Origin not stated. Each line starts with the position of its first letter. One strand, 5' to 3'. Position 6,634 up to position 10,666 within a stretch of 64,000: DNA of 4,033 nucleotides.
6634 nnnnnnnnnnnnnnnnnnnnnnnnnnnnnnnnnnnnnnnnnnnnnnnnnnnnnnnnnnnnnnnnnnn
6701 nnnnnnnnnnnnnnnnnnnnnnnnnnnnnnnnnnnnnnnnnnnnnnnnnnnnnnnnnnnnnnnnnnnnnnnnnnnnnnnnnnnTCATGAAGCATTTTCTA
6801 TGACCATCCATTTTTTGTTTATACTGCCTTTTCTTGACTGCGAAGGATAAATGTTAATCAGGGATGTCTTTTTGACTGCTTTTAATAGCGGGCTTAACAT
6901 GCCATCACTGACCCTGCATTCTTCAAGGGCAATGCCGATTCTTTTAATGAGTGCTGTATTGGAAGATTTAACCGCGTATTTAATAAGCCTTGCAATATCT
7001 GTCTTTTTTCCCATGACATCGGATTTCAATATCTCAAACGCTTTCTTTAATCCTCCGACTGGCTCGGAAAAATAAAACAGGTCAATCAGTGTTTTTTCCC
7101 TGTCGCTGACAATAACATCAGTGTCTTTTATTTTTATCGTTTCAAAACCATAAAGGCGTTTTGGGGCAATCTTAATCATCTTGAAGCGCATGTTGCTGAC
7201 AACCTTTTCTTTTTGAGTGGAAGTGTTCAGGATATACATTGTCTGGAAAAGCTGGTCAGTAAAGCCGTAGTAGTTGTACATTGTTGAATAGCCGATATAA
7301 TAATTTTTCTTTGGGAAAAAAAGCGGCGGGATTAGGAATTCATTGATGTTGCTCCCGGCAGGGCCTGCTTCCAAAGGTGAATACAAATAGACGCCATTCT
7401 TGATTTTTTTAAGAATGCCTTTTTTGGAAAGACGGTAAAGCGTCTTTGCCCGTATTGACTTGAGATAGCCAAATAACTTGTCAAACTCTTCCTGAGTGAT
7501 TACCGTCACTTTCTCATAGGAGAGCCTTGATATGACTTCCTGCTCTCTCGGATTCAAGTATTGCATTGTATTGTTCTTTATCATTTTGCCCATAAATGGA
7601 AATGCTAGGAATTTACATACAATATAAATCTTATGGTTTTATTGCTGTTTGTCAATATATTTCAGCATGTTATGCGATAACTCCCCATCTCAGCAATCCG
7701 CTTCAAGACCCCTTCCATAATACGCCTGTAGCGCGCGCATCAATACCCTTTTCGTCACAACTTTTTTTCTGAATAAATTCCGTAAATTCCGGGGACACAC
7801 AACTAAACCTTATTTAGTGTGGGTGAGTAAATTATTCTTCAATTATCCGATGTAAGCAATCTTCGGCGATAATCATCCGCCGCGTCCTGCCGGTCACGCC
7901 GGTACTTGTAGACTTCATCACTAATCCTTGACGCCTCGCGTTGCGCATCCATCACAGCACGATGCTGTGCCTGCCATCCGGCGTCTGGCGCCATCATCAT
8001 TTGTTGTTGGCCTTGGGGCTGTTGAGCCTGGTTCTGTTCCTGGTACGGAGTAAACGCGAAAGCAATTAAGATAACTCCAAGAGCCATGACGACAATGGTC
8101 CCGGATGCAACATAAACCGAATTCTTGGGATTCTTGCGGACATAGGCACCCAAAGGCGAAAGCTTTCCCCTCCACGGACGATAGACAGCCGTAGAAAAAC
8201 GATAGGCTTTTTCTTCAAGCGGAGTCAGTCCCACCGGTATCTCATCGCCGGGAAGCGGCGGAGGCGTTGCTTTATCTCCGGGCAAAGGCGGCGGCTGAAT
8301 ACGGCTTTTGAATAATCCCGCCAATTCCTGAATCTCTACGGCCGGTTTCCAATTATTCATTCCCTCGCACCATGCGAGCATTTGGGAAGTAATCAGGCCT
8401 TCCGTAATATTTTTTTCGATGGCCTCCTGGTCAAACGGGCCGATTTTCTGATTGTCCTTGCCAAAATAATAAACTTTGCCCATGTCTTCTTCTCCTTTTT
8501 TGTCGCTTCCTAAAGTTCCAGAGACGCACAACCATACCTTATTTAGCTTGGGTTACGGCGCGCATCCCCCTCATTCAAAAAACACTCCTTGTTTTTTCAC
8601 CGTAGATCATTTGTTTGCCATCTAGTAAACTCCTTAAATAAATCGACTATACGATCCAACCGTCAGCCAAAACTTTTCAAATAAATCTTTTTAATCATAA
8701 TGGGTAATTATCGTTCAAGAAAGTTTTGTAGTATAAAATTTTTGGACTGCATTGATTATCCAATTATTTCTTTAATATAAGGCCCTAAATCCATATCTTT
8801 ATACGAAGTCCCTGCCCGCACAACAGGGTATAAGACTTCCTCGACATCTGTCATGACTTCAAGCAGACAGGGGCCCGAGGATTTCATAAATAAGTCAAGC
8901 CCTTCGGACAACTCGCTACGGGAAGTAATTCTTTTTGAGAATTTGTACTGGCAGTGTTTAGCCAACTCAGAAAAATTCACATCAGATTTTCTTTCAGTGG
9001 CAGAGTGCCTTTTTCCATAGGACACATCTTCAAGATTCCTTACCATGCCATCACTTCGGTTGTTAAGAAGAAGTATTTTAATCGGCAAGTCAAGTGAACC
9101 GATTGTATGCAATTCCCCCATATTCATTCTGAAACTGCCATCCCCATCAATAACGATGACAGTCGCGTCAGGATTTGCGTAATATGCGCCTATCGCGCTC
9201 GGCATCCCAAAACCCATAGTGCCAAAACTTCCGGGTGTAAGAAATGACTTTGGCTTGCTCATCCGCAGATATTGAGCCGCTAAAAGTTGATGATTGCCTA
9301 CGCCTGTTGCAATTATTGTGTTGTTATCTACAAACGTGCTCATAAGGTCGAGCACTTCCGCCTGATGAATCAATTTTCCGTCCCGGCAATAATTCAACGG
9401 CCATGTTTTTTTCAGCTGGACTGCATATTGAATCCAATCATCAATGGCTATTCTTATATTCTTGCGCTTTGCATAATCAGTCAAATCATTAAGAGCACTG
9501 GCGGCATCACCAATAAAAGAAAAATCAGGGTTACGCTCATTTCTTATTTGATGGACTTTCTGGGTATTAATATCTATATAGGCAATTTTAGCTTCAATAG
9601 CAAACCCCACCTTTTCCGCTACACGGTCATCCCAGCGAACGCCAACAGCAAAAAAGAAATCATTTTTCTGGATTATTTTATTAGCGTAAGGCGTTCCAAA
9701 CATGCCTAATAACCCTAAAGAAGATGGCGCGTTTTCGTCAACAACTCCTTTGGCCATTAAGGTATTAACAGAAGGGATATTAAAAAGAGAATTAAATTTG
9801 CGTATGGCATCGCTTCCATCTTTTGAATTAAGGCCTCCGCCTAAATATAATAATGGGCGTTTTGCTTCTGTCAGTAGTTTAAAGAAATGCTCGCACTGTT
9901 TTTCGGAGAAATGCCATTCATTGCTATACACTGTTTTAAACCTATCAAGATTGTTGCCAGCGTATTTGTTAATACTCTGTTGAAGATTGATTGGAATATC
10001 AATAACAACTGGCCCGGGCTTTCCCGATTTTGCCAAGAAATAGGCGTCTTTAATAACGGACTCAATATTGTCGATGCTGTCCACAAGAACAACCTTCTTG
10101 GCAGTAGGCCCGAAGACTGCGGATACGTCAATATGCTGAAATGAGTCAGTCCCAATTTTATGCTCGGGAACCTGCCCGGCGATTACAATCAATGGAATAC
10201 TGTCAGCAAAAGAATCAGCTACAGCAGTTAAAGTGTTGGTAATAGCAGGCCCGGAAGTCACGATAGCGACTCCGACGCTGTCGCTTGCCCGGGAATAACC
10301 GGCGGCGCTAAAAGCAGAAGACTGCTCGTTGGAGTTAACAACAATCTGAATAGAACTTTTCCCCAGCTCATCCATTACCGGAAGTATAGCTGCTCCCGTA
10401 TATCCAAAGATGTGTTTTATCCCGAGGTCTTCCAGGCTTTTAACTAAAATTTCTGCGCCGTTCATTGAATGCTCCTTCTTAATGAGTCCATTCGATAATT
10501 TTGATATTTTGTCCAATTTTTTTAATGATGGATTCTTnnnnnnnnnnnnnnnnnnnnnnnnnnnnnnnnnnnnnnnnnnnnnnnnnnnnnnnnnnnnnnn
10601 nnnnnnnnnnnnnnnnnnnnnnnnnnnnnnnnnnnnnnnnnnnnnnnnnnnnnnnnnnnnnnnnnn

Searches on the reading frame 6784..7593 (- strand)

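Call 3: search_protein_families(library=pfam, proteins=[window:6784-7593:-], max_evalue=0.01)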
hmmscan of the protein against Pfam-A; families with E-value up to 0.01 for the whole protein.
window:6784-7593:- (269 aa): 1 family
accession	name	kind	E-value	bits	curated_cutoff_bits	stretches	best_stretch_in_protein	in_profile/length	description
PF09407.15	AbiEi_1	-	0.00021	22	22.2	1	93-224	13-141/142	AbiEi antitoxin C-terminal domain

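Call 4: search_protein_families(library=padloc, proteins=[window:6784-7593:-], max_evalue=0.01)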
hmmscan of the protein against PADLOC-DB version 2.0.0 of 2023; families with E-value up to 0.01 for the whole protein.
window:6784-7593:- (269 aa): 30 families (the best 25 are shown)
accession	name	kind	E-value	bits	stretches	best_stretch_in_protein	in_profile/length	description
PDLC02267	AbiEi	-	1.5e-48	163.4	1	12-268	1-242/252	AbiEi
PDLC02271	AbiEi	-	2.4e-32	110.2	1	15-234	7-226/263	AbiEi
PDLC02266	AbiEi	-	2.7e-22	77.4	1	19-268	5-252/258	AbiEi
PDLC02269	AbiEi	-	1.7e-20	71.4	1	28-262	9-232/251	AbiEi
PDLC02282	AbiEi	-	2.3e-19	67.7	1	19-268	5-254/260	AbiEi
PDLC02287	AbiEi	-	4.3e-19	67.1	1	28-243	9-211/253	AbiEi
PDLC02270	AbiEi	-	1.7e-18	64.7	1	28-265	9-252/265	AbiEi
PDLC02276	AbiEi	-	3.8e-18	63.9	1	28-222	14-204/270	AbiEi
PDLC02265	AbiEi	-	6.2e-16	56.7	1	45-215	25-189/198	AbiEi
PDLC02252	AbiEi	-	3.6e-15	54.3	1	22-267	8-252/259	AbiEi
PDLC02283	AbiEi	-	6.7e-15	53.3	1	45-211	28-188/201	AbiEi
PDLC02275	AbiEi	-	1.2e-14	52.8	1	49-209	25-171/184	AbiEi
PDLC02241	AbiEi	-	2.1e-14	51.8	1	31-223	14-195/199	AbiEi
PDLC02225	AbiEi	-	5e-14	50.5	1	18-210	7-181/198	AbiEi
PDLC02272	AbiEi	-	5e-13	47.3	1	10-222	1-194/200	AbiEi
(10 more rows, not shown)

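Call 5: search_protein_families(library=ncbifam, proteins=[window:6784-7593:-], max_evalue=0.01)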
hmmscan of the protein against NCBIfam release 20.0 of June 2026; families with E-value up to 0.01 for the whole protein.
window:6784-7593:- (269 aa): 1 family
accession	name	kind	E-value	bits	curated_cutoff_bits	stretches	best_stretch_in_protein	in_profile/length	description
NF047376.1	TAA_AbiEi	equivalog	7.4e-05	22.5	150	1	19-76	8-66/172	type IV toxin-antitoxin system AbiEi family antitoxin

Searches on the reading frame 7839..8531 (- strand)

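Call 3: search_protein_families(library=pfam, proteins=[window:7839-8531:-], max_evalue=0.01)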
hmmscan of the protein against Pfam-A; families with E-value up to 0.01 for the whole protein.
window:7839-8531:- (230 aa): 1 family
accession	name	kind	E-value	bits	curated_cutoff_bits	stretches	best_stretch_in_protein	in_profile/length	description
PF14237.11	GYF_2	-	1.3e-14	54.1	25.8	1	21-70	1-50/50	GYF domain 2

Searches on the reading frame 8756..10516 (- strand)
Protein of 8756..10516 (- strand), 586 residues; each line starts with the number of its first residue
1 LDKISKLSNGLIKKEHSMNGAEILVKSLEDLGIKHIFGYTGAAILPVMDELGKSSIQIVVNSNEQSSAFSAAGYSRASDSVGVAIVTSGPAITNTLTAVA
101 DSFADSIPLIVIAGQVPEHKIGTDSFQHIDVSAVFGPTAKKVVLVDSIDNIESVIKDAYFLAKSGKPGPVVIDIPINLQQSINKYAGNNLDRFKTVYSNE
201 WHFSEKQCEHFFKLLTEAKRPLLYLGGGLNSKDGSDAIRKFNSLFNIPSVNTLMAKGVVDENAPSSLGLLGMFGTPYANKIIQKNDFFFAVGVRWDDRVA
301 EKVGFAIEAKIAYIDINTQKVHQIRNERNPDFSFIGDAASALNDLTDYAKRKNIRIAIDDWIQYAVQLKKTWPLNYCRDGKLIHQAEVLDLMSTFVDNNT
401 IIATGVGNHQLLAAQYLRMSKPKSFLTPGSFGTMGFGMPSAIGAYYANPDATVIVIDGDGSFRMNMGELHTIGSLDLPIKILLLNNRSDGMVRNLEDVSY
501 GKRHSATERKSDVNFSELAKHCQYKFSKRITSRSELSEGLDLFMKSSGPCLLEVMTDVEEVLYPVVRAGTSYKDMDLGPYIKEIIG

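Call 49: search_protein_families(library=pfam, proteins=[window:8756-10516:-], max_evalue=0.001)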
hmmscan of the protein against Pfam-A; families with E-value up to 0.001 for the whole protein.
window:8756-10516:- (586 aa): 3 families
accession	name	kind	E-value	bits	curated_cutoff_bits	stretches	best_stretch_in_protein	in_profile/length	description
PF02775.26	TPP_enzyme_C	-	7.6e-42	143.1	21.9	1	405-554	1-151/151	Thiamine pyrophosphate enzyme, C-terminal TPP binding domain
PF02776.23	TPP_enzyme_N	-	3e-35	121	26.8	1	18-133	1-118/119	Thiamine pyrophosphate enzyme, N-terminal TPP binding domain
PF00205.28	TPP_enzyme_M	-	1.2e-29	103.2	30.4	1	210-345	3-137/137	Thiamine pyrophosphate enzyme, central domain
